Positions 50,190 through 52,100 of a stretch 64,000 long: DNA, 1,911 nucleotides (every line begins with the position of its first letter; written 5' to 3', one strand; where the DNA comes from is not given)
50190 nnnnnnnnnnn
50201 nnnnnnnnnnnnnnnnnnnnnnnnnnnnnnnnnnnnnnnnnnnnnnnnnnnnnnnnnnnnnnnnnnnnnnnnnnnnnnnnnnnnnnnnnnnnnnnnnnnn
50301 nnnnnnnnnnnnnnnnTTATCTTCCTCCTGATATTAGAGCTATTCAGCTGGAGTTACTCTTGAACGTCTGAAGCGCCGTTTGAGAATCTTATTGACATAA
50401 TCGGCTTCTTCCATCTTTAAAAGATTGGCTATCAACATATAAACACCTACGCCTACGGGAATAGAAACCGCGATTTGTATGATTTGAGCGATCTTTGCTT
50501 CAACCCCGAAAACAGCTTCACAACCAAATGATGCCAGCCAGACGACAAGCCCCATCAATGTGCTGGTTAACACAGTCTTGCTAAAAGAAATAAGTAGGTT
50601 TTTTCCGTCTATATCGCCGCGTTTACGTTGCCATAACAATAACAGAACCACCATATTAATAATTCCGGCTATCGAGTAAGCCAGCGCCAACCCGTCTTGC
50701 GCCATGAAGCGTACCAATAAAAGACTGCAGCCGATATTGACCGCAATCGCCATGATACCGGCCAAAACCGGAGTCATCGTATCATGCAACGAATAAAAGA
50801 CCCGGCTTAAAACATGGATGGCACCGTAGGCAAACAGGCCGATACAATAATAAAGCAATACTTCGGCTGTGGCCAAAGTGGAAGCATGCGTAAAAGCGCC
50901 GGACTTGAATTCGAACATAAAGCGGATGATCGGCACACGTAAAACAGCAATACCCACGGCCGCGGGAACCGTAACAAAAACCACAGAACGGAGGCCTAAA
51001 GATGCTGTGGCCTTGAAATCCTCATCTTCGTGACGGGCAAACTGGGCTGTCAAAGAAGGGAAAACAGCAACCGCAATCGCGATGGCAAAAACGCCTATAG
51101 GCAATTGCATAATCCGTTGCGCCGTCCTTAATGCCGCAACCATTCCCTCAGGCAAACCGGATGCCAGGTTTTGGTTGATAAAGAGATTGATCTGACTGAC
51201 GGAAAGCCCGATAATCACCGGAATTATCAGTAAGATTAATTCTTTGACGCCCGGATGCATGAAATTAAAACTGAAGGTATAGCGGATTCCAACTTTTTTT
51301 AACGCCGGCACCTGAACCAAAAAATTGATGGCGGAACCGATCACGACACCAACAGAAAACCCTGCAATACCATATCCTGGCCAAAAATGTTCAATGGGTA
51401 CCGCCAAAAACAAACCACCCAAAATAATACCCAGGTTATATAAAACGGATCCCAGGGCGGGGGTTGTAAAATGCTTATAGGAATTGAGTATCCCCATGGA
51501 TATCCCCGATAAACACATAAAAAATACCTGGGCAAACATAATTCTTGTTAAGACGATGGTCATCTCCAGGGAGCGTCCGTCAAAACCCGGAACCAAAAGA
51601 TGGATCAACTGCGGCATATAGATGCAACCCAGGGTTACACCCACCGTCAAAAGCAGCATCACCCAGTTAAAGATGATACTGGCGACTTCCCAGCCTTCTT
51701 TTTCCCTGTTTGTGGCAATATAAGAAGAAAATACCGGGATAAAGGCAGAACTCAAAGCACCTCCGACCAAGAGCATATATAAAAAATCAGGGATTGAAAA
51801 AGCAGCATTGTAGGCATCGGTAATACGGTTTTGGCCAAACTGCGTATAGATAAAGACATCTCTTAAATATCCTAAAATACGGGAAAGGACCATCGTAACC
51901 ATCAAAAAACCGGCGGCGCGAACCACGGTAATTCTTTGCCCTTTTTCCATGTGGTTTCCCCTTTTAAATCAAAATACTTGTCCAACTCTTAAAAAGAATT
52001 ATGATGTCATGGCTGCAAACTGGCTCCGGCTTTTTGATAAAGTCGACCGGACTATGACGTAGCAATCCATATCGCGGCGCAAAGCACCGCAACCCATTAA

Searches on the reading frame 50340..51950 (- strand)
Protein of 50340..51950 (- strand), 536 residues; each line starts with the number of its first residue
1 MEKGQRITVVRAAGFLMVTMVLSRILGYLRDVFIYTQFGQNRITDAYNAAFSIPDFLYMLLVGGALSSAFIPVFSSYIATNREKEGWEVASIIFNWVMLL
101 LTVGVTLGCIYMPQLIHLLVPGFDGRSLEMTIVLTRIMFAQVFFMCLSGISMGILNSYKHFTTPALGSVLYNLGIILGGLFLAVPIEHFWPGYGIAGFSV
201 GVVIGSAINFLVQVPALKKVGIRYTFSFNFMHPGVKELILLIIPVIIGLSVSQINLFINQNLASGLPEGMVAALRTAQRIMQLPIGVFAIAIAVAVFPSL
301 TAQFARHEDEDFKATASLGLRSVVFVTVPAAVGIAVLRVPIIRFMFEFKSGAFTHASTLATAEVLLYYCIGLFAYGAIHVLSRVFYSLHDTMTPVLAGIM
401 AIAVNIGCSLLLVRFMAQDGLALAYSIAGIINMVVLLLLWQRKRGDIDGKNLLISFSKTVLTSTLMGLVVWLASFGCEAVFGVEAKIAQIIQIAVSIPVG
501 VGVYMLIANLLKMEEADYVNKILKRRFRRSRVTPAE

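Call 11: search_protein_families(library=pfam, proteins=[window:50340-51950:-])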
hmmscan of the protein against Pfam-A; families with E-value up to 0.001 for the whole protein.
window:50340-51950:- (536 aa): 1 family
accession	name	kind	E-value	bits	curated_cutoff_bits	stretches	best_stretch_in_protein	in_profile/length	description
PF03023.19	MurJ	-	8.7e-100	334.9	27.4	1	36-475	3-434/451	Lipid II flippase MurJ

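Call 15: find_homologous_proteins(query=window:50340-51950:-, max_evalue=1e-60)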
Query window:50340-51950:- (536 aa): 1480 proteins with E <= 1e-60 among 8000 candidates; the best 120 are listed.
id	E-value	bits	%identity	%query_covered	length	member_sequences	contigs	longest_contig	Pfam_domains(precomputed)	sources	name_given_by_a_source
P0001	0.0e+0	1149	100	100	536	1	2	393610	PF03023.20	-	-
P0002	1.8e-231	787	70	99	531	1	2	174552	PF01554.24,PF03023.20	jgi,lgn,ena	-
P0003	3.0e-229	780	69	99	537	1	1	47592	PF01554.24,PF03023.20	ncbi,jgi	ncbi:MAG: murein biosynthesis integral membrane protein MurJ [Bacillota bacterium]|jgi:putative pept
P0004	3.4e-229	780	67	100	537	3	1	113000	PF01554.24,PF03023.20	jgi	-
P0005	2.5e-225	767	68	97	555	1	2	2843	PF01554.24,PF03023.20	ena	-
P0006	1.5e-224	765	68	99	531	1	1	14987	PF01554.24,PF03023.20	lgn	-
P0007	1.9e-223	761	66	99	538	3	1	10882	PF01554.24,PF03023.20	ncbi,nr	ncbi:MAG: murein biosynthesis integral membrane protein MurJ [Clostridia bacterium]|nr:murein biosyn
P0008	5.9e-223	759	66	99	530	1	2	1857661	PF01554.24,PF03023.20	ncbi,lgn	-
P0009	1.2e-222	758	67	99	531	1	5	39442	PF01554.24,PF03023.20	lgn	-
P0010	3.8e-221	753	67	98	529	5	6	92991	PF01554.24,PF03023.20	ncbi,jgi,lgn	ncbi:MAG: murein biosynthesis integral membrane protein MurJ [Bacillota bacterium]|jgi:putative pept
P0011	4.8e-221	753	66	99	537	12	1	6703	PF01554.24,PF03023.20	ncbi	-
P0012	6.9e-221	753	65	100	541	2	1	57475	PF01554.24,PF03023.20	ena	-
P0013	1.8e-220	751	67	98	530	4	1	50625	PF01554.24,PF03023.20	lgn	-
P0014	6.6e-216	736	65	98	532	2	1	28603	PF01554.24,PF03023.20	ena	-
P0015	1.0e-215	736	65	99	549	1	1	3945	PF01554.24,PF03023.20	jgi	-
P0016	1.4e-215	735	67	98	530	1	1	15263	PF01554.24,PF03023.20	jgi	-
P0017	1.6e-215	735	64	99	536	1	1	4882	PF01554.24,PF03023.20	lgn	-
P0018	1.5e-213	728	65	97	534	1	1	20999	PF01554.24,PF03023.20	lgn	-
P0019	3.1e-212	724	66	99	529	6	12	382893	PF01554.24,PF03023.20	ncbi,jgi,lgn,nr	ncbi:MAG: murein biosynthesis integral membrane protein MurJ [Bacillota bacterium]|jgi:putative pept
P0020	4.6e-212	723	64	99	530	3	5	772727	PF01554.24,PF03023.20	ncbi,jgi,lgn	ncbi:MAG: murein biosynthesis integral membrane protein MurJ [Bacillota bacterium]|jgi:putative pept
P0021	2.2e-211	721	62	99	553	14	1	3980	PF01554.24,PF03023.20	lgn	-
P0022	1.6e-210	718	65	99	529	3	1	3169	PF01554.24,PF03023.20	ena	-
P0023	2.0e-210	718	64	99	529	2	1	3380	PF01554.24,PF03023.20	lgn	-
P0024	2.6e-209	714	65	99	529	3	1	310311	PF01554.24,PF03023.20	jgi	-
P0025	9.8e-209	712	63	98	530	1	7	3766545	PF01554.24,PF03023.20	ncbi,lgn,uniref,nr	ncbi:murein biosynthesis integral membrane protein MurJ [Dehalobacterium formicoaceticum]|uniref:Pro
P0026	6.3e-207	707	63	99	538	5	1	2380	PF01554.24,PF03023.20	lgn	-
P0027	3.4e-206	704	65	99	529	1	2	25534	PF03023.20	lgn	-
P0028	3.0e-205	701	62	99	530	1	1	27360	PF03023.20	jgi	-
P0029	4.1e-203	694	60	100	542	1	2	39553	PF01554.24,PF03023.20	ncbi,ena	-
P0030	1.3e-202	692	62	100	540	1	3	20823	PF01554.24,PF03023.20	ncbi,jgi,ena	-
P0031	1.5e-202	692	63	97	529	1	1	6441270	PF01554.24,PF03023.20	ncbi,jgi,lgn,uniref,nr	ncbi:murein biosynthesis integral membrane protein MurJ [Candidatus Formimonas warabiya]|uniref:Prob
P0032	1.9e-202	692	63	98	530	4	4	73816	PF01554.24,PF03023.20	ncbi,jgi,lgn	ncbi:MAG: murein biosynthesis integral membrane protein MurJ [Dehalobacterium sp.]|jgi:putative pept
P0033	3.6e-202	691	63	99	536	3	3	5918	PF01554.24,PF03023.20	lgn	-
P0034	2.1e-201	688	62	98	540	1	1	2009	PF01554.24,PF03023.20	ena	-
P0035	5.4e-201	687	62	100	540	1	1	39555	PF01554.24,PF03023.20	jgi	jgi:putative peptidoglycan lipid II flippase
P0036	5.9e-201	687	60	100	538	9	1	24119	PF01554.24,PF03023.20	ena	-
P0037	3.2e-200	684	62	97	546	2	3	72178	PF01554.24,PF03023.20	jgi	jgi:putative peptidoglycan lipid II flippase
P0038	4.1e-200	684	62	99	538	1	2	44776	PF01554.24,PF03023.20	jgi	-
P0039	4.5e-199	681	61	99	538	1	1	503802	PF01554.24,PF03023.20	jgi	-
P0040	6.7e-199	680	60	99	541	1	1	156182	PF01554.24,PF03023.20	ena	-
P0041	1.0e-198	679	60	99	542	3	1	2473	PF01554.24,PF03023.20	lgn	-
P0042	3.8e-198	678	60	99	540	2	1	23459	PF01554.24,PF03023.20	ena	-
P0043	4.3e-198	677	59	100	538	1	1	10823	PF01554.24,PF03023.20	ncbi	-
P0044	2.0e-197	675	59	99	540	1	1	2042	PF01554.24,PF03023.20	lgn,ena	-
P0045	2.8e-197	675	60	95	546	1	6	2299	PF01554.24,PF03023.20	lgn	-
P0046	3.0e-197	675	60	99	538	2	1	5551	PF01554.24,PF03023.20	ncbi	-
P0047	3.5e-197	674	60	96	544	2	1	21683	PF01943.23,PF01554.24,PF13440.12,PF03023.20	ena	-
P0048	5.7e-197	674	61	97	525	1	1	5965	PF01554.24,PF03023.20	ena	-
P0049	8.9e-197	673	60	99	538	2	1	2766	PF01554.24,PF13440.12,PF03023.20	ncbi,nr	ncbi:MAG: murein biosynthesis integral membrane protein MurJ [Clostridiales bacterium]|nr:murein bio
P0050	9.9e-197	673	60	98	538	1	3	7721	PF01554.24,PF03023.20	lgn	-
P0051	1.1e-196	673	59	99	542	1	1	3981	PF01554.24,PF03023.20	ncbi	-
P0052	3.3e-196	671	60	98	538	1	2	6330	PF01554.24,PF03023.20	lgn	-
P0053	4.4e-196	671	60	98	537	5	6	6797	PF01554.24,PF03023.20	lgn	-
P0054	5.2e-196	671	59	99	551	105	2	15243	PF01554.24,PF03023.20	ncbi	-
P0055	8.4e-196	670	60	96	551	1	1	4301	PF01554.24,PF03023.20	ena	-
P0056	1.5e-195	669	60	98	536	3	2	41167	PF01554.24,PF03023.20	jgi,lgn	jgi:putative peptidoglycan lipid II flippase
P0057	2.7e-195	668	59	99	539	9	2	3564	PF01554.24,PF03023.20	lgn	-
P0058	4.1e-195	668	59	99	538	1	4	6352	PF01554.24,PF03023.20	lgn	-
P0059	6.6e-195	667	59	97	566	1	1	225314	PF01554.24,PF03023.20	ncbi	-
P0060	7.0e-195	667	60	97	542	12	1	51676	PF01554.24,PF03023.20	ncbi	-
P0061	7.8e-195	667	59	97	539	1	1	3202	PF01554.24,PF03023.20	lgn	-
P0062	8.1e-195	667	59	99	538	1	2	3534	PF01554.24,PF03023.20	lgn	-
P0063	9.1e-195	666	60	96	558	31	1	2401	PF01554.24,PF03023.20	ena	-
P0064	9.4e-195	666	59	97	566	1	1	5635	PF01554.24,PF03023.20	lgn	-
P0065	1.1e-194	666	59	99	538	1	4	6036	PF01554.24,PF03023.20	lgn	-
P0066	2.2e-194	665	61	99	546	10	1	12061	PF01554.24,PF03023.20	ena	-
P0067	4.3e-194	664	60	95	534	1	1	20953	PF01554.24,PF03023.20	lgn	-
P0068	6.1e-194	664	60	99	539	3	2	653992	PF01554.24,PF03023.20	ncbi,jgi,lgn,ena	-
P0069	8.8e-194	663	61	99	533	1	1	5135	PF01554.24,PF03023.20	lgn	-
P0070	1.6e-193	662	62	98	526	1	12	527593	PF01554.24,PF03023.20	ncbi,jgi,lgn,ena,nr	ncbi:MAG: putative peptidoglycan lipid flippase [Clostridia bacterium]|jgi:putative peptidoglycan li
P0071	6.9e-193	660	60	95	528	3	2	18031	PF01554.24,PF03023.20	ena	-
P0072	2.7e-192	658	60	98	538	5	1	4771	PF01554.24,PF03023.20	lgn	-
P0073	3.3e-192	658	60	98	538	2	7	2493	PF01554.24,PF03023.20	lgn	-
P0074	5.2e-192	657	62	98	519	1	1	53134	PF01554.24,PF03023.20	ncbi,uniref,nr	ncbi:murein biosynthesis integral membrane protein MurJ [Calderihabitans maritimus]|uniref:Probable 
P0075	5.9e-192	657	59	97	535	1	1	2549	PF01554.24,PF03023.20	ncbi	-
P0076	8.8e-192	657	60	98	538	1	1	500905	PF01554.24,PF03023.20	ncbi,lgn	-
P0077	3.5e-191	655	61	98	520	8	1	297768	PF01554.24,PF03023.20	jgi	jgi:putative peptidoglycan lipid II flippase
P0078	4.3e-191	654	59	97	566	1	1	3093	PF01554.24,PF03023.20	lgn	-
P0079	1.1e-190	653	59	99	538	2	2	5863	PF01554.24,PF03023.20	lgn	-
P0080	2.4e-190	652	59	99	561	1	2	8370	PF01554.24,PF03023.20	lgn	-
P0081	2.5e-190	652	60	96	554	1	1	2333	PF01554.24,PF03023.20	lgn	-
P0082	5.1e-190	651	59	99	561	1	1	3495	PF01554.24,PF03023.20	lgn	-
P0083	5.2e-190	651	58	99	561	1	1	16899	PF01554.24,PF03023.20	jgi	jgi:putative peptidoglycan lipid II flippase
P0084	1.7e-189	649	60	97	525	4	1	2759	PF01554.24,PF03023.20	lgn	-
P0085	8.1e-189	647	58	97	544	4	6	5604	PF01554.24,PF03023.20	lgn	-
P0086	2.3e-188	645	60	98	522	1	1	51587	PF01554.24,PF03023.20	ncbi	-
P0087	2.9e-188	645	61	94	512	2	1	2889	PF01554.24,PF03023.20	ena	-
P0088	7.0e-188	644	60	97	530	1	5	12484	PF01554.24,PF13440.12,PF03023.20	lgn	-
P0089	1.4e-187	643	60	99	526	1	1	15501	PF01554.24,PF03023.20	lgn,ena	-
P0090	2.3e-187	642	59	99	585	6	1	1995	PF01554.24,PF03023.20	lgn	-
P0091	2.7e-187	642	57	99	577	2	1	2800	PF01554.24,PF03023.20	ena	-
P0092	3.4e-187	641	58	99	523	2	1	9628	PF01554.24,PF03023.20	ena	-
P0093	1.3e-186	640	58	99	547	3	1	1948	PF01554.24,PF03023.20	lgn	-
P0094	1.7e-186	639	57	100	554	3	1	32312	PF01554.24,PF03023.20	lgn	-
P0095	1.8e-186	639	58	100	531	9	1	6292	PF01554.24,PF03023.20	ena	-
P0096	2.5e-186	639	58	99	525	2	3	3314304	PF01554.24,PF03023.20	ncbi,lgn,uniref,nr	ncbi:murein biosynthesis integral membrane protein MurJ [Zhaonella formicivorans]|uniref:murein bios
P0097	6.9e-186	637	58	99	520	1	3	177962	PF01554.24,PF03023.20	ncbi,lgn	-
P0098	1.0e-185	637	57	99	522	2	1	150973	PF01554.24,PF03023.20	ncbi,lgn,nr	ncbi:murein biosynthesis integral membrane protein MurJ [Desulfonispora thiosulfatigenes]|nr:murein 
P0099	1.5e-185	636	59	98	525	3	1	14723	PF01554.24,PF03023.20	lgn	-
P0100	2.4e-185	635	59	98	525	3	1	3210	PF01554.24,PF03023.20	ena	-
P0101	3.3e-185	635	58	99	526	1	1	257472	PF01554.24,PF03023.20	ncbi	ncbi:MAG: murein biosynthesis integral membrane protein MurJ [Peptococcaceae bacterium]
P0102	3.5e-185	635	59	100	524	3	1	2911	PF01554.24,PF03023.20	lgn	-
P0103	6.8e-185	634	59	98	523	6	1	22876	PF01554.24,PF03023.20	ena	-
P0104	1.1e-184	633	59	98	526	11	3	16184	PF01554.24,PF03023.20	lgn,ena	-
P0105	1.3e-184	633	58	99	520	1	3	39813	PF01554.24,PF03023.20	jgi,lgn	jgi:putative peptidoglycan lipid II flippase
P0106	1.5e-184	633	57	99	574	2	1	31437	PF01554.24,PF03023.20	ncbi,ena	-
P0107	2.0e-184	632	58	98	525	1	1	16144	PF01554.24,PF03023.20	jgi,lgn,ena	-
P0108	2.3e-184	632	57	99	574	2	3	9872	PF01554.24,PF03023.20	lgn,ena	-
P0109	3.1e-184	632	58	99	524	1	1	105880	PF01554.24,PF03023.20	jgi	-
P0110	4.2e-184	631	59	99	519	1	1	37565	PF01554.24,PF03023.20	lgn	-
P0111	5.4e-184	631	58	99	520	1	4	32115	PF01554.24,PF03023.20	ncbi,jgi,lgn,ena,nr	ncbi:MAG: mviN2 [Peptococcaceae bacterium]|jgi:putative peptidoglycan lipid II flippase|nr:mviN2 [Pe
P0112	6.5e-184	631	58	98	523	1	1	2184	PF01554.24,PF03023.20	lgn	-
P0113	7.2e-184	630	57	99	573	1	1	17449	PF01554.24,PF03023.20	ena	-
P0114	8.5e-184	630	59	98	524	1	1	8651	PF01554.24,PF03023.20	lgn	-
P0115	1.3e-183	630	58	99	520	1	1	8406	PF01554.24,PF03023.20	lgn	-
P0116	1.7e-183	629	59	99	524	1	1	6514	PF01554.24,PF03023.20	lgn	-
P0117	2.1e-183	629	57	99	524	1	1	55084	PF01554.24,PF03023.20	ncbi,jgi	ncbi:MAG: murein biosynthesis integral membrane protein MurJ [Peptococcales bacterium]|jgi:putative 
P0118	2.6e-183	629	57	96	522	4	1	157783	PF01554.24,PF03023.20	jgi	-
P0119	3.1e-183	628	59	98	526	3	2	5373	PF01554.24,PF03023.20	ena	-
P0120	3.3e-183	628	59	97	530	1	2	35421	PF01554.24,PF03023.20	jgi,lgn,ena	-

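Call 17: find_related_loci(query=window:50340-51950:-, collection=genome_contigs, flank=4000)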
Query window:50340-51950:- (536 aa) in genome_contigs; peptide patterns used: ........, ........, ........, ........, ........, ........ (x = any residue, [..] = any of these).
25 stretches matched a pattern; 5 encode a relative of the query (tblastn E <= 1e-3); 5 distinct loci.
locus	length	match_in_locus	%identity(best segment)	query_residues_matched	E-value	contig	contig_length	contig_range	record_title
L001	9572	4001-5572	60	9-532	0e+0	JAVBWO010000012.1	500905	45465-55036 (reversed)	MAG: Bacillota bacterium isolate ZNE14_Bin80 all_Scaff008212, whole genome shotgun sequence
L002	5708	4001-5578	58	2-531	0e+0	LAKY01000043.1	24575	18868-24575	Clostridiales bacterium PH28_bin88 ph28_979, whole genome shotgun sequence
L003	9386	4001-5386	38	9-474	3e-92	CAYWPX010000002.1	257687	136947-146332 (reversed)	MAG TPA_asm: uncultured Planctomycetia bacterium isolate SRP278252_co2_234 genome assembly, contig: NODE_29_length_25768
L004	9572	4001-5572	34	8-535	3e-87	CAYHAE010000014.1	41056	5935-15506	MAG TPA_asm: uncultured Planctomycetia bacterium isolate ERP119294_co1_439 genome assembly, contig: NODE_1005_length_410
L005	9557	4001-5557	34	5-536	1e-85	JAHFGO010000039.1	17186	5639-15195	MAG: Candidatus Omnitrophota bacterium isolate nzgw317 NODE_1052_length_17187_cov_3.451834, whole genome shotgun sequenc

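Call 18: find_related_loci(query=window:50340-51950:-, collection=metagenome_contigs, flank=4000)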
Query window:50340-51950:- (536 aa) in metagenome_contigs; peptide patterns used: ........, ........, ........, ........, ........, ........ (x = any residue, [..] = any of these).
48 stretches matched a pattern; 1 encode a relative of the query (tblastn E <= 1e-3); 1 distinct loci.
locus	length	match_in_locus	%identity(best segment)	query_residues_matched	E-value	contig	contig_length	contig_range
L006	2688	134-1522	35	2-470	1e-91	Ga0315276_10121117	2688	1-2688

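Call 19: find_encoding_contigs(protein=P0002, flank=3000, max_places=3)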
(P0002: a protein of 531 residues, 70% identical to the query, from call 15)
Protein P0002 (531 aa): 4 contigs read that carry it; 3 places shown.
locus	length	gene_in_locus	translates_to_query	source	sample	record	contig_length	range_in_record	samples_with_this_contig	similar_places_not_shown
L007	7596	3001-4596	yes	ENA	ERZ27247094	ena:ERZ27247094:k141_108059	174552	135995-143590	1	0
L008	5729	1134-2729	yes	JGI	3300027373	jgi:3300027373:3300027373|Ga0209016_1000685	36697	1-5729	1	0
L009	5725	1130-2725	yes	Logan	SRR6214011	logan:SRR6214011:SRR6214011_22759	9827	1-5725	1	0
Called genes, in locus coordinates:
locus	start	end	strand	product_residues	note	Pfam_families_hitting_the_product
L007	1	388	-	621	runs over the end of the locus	PF02730:AFOR_N, PF01314:AFOR_C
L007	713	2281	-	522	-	PF02652:Lactate_perm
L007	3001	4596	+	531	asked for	PF03023:MurJ, PF01554:MatE (weak)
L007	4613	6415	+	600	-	PF00009:GTP_EFTU, PF22042:EF-G_D2 (weak), PF03144:GTP_EFTU_D2, PF00679:EFG_C, PF06421:LepA_C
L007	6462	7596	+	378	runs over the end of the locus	PF04055:Radical_SAM, PF06969:HemN_C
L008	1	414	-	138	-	?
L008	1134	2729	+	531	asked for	PF03023:MurJ, PF01554:MatE (weak)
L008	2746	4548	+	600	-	PF00009:GTP_EFTU, PF22042:EF-G_D2 (weak), PF03144:GTP_EFTU_D2, PF00679:EFG_C, PF06421:LepA_C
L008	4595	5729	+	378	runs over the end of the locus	PF04055:Radical_SAM, PF06969:HemN_C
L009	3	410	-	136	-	?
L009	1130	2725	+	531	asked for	PF03023:MurJ, PF01554:MatE (weak)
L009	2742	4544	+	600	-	PF00009:GTP_EFTU, PF22042:EF-G_D2 (weak), PF03144:GTP_EFTU_D2, PF00679:EFG_C, PF06421:LepA_C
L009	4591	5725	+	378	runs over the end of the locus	PF04055:Radical_SAM, PF06969:HemN_C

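Call 20: find_encoding_contigs(protein=P0003, flank=3000, max_places=3)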
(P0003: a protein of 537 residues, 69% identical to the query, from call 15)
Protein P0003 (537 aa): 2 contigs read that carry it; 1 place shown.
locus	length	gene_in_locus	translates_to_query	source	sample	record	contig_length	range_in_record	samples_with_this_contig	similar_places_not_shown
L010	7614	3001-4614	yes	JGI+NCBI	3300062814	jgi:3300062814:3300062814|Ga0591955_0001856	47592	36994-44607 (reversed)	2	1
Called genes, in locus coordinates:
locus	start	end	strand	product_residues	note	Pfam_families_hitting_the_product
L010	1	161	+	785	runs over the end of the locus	PF13567:DUF4131, PF03772:Competence, PF00753:Lactamase_B, PF12706:Lactamase_B_2 (weak)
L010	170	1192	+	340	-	PF06144:DNA_pol3_delta, PF21694:DNA_pol3_delta_C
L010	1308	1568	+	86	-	PF01649:Ribosomal_S20p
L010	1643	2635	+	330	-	PF07454:SpoIIP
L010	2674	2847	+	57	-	-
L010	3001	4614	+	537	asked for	PF03023:MurJ, PF01554:MatE (weak)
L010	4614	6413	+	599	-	PF00009:GTP_EFTU, PF03144:GTP_EFTU_D2, PF14492:EFG_III (faint), PF00679:EFG_C, PF06421:LepA_C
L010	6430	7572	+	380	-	PF04055:Radical_SAM, PF06969:HemN_C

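Call 21: find_encoding_contigs(protein=P0004, flank=3000, max_places=3)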
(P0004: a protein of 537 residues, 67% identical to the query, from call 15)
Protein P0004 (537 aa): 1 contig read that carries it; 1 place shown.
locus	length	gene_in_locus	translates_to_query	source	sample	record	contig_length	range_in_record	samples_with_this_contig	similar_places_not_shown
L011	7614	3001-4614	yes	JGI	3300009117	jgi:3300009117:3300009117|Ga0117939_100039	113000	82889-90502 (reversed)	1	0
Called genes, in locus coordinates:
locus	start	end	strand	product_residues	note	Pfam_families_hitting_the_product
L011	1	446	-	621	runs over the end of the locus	PF02730:AFOR_N, PF01314:AFOR_C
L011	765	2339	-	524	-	PF02652:Lactate_perm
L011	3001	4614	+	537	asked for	PF01554:MatE (weak), PF03023:MurJ, PF01554:MatE (weak)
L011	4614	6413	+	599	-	PF00009:GTP_EFTU, PF22042:EF-G_D2 (weak), PF03144:GTP_EFTU_D2, PF00679:EFG_C, PF06421:LepA_C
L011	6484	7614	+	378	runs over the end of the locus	PF04055:Radical_SAM, PF06969:HemN_C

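Call 48: find_encoding_contigs(protein=P0006, flank=2500, max_places=1)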
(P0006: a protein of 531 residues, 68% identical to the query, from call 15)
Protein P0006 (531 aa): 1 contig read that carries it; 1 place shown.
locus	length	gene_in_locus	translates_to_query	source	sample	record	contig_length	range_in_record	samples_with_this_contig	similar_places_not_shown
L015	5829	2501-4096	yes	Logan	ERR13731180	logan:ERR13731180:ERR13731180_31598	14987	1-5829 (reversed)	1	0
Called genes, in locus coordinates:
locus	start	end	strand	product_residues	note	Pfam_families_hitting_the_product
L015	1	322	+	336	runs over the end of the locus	PF06144:DNA_pol3_delta, PF21694:DNA_pol3_delta_C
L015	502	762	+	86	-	PF01649:Ribosomal_S20p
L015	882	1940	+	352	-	PF07454:SpoIIP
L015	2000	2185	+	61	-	-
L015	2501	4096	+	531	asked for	PF01554:MatE (weak), PF03023:MurJ, PF01554:MatE (weak)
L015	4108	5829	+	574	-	?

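Call 49: find_encoding_contigs(protein=P0009, flank=2500, max_places=1)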
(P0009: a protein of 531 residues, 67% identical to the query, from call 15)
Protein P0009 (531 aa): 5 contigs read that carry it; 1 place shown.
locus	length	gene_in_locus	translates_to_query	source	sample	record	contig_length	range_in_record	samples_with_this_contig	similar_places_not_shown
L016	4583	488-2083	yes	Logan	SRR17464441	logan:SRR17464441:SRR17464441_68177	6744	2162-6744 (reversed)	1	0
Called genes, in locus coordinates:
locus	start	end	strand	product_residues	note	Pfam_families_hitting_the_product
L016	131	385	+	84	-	-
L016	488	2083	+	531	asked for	PF01554:MatE (weak), PF03023:MurJ, PF01554:MatE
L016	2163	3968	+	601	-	PF00009:GTP_EFTU, PF03144:GTP_EFTU_D2, PF00679:EFG_C, PF06421:LepA_C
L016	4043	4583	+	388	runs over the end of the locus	PF04055:Radical_SAM, PF06969:HemN_C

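Call 50: find_encoding_contigs(protein=P0010, flank=2500, max_places=1)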
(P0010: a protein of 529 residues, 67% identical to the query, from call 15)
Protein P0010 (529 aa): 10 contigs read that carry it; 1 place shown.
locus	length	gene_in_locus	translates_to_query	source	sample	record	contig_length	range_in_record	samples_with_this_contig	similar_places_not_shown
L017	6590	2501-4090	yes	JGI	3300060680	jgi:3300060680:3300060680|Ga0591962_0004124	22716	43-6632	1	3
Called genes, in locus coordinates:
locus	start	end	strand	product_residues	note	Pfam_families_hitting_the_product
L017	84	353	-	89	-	PF01649:Ribosomal_S20p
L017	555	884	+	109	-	PF04020:Phage_holin_4_2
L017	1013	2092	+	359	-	PF07454:SpoIIP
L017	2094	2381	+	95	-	-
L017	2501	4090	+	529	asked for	PF01554:MatE (faint), PF03023:MurJ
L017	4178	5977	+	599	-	PF00009:GTP_EFTU, PF22042:EF-G_D2 (weak), PF03144:GTP_EFTU_D2, PF00679:EFG_C, PF06421:LepA_C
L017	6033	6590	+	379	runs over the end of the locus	PF04055:Radical_SAM, PF06969:HemN_C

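Call 60: find_encoding_contigs(protein=P0013, flank=2000, max_places=1)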
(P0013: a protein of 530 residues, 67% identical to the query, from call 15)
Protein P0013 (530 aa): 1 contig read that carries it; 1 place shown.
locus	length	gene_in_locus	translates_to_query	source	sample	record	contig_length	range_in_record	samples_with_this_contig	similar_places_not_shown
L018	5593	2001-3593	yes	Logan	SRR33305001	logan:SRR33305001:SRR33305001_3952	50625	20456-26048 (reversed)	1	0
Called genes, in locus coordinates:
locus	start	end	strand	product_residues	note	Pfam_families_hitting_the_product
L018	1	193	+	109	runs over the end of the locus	PF04020:Phage_holin_4_2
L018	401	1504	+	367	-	PF07454:SpoIIP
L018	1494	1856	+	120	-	-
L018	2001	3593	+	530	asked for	PF01554:MatE (weak), PF03023:MurJ, PF01554:MatE (weak)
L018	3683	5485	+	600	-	PF00009:GTP_EFTU, PF22042:EF-G_D2 (weak), PF03144:GTP_EFTU_D2, PF14492:EFG_III (faint), PF00679:EFG_C, PF06421:LepA_C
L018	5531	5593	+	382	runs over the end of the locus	PF04055:Radical_SAM, PF06969:HemN_C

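Call 61: find_encoding_contigs(protein=P0016, flank=2000, max_places=1)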
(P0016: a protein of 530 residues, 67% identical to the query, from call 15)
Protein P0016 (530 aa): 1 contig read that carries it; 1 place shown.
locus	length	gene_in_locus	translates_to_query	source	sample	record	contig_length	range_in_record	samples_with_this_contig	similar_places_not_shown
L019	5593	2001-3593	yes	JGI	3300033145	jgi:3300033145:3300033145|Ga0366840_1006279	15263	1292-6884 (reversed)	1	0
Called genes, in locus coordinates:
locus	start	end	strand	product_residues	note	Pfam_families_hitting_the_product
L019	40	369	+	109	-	PF04020:Phage_holin_4_2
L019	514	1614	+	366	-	PF07454:SpoIIP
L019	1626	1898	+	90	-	-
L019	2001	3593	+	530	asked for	PF03023:MurJ, PF01554:MatE (weak)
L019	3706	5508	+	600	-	PF00009:GTP_EFTU, PF22042:EF-G_D2 (weak), PF03144:GTP_EFTU_D2, PF14492:EFG_III (faint), PF00679:EFG_C, PF06421:LepA_C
